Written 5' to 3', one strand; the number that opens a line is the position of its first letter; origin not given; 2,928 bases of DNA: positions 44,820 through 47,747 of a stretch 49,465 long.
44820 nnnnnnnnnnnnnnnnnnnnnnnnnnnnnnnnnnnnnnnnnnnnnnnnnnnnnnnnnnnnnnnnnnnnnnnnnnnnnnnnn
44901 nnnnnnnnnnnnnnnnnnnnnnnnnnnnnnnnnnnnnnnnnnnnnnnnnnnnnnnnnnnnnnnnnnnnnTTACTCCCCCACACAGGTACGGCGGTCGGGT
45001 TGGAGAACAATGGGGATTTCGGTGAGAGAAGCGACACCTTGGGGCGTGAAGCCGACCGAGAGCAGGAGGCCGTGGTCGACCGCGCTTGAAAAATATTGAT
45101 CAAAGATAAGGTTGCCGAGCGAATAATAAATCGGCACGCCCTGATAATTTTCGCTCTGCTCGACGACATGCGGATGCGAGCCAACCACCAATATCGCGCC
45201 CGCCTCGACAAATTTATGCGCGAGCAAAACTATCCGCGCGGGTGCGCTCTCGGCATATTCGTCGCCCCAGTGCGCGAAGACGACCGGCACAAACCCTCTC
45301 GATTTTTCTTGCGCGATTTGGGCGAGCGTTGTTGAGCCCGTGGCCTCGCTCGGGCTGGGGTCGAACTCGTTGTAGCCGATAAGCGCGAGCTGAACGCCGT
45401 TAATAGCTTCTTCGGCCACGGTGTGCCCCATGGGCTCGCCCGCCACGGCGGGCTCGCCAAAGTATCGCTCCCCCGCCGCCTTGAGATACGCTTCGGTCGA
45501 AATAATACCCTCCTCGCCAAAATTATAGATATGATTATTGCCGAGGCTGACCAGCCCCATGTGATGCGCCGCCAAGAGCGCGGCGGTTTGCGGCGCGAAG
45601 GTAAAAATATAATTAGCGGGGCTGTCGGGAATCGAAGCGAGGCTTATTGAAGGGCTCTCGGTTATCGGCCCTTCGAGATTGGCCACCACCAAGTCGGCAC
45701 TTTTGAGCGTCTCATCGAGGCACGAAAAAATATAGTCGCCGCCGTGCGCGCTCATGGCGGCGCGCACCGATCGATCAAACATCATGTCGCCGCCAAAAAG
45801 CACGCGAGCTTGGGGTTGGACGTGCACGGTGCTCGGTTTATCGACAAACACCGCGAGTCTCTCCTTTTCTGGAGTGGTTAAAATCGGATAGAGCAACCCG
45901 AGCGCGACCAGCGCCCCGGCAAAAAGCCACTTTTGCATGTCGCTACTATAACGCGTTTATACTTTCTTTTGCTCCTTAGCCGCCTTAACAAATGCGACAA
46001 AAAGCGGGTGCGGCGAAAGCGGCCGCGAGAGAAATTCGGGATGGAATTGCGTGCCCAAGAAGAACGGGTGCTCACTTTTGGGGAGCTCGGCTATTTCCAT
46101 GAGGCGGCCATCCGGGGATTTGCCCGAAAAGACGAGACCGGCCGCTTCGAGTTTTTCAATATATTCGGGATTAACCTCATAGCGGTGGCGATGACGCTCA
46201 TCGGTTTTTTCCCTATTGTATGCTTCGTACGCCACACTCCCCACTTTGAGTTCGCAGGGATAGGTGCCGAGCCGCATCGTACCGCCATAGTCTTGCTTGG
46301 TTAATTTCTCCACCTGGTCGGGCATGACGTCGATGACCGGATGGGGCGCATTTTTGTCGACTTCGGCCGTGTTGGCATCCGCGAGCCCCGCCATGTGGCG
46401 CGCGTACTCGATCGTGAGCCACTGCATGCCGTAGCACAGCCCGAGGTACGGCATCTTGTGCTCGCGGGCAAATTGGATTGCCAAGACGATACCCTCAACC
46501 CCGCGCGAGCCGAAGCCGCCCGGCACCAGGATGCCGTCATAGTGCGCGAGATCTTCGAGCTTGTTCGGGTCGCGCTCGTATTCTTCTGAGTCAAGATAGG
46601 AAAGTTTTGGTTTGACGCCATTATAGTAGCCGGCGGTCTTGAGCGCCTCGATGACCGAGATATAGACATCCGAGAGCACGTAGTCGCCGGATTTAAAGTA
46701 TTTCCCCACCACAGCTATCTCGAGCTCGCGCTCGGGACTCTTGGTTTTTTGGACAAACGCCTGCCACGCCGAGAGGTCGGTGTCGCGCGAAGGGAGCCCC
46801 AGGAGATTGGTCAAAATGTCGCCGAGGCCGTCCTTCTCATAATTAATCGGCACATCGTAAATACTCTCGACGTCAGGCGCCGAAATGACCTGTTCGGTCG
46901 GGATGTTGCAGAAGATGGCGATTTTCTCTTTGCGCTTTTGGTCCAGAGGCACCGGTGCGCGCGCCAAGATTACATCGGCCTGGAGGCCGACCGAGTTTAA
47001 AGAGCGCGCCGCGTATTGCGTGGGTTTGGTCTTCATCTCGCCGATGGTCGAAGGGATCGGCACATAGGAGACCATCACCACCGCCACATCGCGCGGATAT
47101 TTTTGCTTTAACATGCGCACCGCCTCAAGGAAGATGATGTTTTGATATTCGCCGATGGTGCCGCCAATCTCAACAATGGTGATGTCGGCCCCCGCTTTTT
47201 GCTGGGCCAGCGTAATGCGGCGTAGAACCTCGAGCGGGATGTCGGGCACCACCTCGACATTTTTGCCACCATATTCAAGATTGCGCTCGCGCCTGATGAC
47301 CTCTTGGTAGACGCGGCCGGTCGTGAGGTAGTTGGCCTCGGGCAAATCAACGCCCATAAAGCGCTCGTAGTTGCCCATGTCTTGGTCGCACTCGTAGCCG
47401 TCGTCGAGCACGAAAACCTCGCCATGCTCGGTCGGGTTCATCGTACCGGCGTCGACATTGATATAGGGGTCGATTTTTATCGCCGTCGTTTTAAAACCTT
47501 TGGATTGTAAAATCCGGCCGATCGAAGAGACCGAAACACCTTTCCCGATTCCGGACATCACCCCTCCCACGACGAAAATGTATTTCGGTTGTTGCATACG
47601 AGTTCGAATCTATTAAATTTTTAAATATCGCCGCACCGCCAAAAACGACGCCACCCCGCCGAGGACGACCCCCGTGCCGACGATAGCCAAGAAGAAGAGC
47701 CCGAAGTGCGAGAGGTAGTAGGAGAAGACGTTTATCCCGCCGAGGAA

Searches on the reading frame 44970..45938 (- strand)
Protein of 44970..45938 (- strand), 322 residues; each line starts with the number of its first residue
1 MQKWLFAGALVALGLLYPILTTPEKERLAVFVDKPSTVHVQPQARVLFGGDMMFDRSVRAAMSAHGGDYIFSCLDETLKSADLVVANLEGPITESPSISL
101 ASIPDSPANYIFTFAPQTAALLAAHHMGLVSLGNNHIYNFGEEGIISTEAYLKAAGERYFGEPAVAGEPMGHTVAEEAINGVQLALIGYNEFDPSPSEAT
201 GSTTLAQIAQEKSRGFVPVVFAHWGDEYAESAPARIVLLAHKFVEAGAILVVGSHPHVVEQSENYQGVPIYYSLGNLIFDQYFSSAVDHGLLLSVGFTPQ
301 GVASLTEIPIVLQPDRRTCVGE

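Call 6: search_protein_families(library=pfam, max_evalue=1, proteins=[window:44970-45938:-])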
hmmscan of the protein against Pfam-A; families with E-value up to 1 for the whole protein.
window:44970-45938:- (322 aa): 2 families
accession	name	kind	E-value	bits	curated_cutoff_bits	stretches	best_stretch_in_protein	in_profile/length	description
PF09587.15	PGA_cap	-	2.8e-47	161.8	27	1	46-281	2-255/255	Bacterial capsule synthesis protein PGA_cap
PF07109.17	Mg-por_mtran_C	-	0.25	12.2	27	1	109-129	27-47/97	Magnesium-protoporphyrin IX methyltransferase C-terminus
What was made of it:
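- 44970..45938 (-): capA-like PGA_cap gene, the right flank where core gene content resumes. Pfam PGA_cap 2.8e-47 (call 6).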

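Call 14: find_encoding_contigs(protein=window:44970-45938:-, flank=10000, max_places=10)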
Protein window:44970-45938:- (322 aa): 7 contigs read that carry it; 6 places shown.
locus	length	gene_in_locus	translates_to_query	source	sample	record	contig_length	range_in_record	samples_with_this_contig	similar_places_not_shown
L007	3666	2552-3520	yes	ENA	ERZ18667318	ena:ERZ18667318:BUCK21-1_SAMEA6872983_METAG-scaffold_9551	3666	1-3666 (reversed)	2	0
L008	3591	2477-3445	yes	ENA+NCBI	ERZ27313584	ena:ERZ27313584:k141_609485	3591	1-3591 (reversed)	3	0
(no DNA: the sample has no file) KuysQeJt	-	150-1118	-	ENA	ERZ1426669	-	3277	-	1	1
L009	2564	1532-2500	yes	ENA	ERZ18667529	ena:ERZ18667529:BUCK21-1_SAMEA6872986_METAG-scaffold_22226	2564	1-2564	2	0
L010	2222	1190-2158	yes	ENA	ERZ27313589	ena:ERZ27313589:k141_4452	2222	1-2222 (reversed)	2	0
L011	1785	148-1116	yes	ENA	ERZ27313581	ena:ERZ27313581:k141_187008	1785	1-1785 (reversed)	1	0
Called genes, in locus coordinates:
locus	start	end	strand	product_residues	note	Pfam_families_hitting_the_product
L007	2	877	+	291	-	?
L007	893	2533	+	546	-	PF06418:CTP_synth_N, PF00117:GATase, PF07722:Peptidase_C26 (faint)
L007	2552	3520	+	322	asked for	PF09587:PGA_cap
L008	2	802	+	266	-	?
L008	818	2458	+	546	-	PF06418:CTP_synth_N, PF00117:GATase, PF07722:Peptidase_C26 (faint)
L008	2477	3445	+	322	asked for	PF09587:PGA_cap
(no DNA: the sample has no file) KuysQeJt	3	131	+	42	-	?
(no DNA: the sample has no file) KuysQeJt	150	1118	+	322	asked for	PF09587:PGA_cap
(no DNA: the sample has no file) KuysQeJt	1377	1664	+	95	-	-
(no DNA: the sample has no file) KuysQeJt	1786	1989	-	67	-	-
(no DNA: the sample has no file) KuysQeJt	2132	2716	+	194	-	-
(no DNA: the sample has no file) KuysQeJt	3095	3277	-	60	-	?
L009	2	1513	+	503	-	?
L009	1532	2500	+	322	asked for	PF09587:PGA_cap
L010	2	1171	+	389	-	?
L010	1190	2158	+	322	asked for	PF09587:PGA_cap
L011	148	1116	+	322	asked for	PF09587:PGA_cap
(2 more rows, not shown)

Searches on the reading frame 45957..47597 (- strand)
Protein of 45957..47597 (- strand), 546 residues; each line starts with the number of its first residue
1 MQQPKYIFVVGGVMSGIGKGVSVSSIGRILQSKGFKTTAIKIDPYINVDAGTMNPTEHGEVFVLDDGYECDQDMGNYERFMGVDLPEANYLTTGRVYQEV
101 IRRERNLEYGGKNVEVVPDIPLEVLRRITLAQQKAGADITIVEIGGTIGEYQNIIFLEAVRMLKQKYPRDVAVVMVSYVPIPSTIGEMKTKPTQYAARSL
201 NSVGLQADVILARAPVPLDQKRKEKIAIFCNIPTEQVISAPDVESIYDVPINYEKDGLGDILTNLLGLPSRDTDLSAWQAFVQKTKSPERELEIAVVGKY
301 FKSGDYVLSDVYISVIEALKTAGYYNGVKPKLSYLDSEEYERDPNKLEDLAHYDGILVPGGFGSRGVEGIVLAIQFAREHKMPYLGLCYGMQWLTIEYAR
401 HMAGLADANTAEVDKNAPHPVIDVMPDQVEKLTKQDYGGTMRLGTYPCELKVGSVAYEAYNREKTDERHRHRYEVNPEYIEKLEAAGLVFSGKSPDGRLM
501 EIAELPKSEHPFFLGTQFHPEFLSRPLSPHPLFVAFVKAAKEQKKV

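Call 88: list_cluster_members(proteins=[P0003, window:45957-47597:-, window:41624-41809:+, window:43146-43322:+, window:44427-44711:-, window:40785-41249:+])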
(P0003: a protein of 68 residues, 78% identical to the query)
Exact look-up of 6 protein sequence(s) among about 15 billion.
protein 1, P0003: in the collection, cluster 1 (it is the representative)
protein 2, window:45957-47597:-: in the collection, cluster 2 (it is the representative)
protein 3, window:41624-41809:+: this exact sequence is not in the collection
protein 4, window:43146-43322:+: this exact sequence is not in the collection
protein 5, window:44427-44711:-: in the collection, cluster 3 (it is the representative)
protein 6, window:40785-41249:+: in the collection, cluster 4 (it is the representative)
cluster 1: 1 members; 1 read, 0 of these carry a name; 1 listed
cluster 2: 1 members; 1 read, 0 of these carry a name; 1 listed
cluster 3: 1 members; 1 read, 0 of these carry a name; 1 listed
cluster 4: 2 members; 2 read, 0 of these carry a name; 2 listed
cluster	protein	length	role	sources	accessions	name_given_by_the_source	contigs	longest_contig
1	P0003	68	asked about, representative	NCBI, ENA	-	-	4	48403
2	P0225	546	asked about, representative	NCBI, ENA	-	-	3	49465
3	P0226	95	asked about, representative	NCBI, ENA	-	-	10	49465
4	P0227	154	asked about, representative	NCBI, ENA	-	-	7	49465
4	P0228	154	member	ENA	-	-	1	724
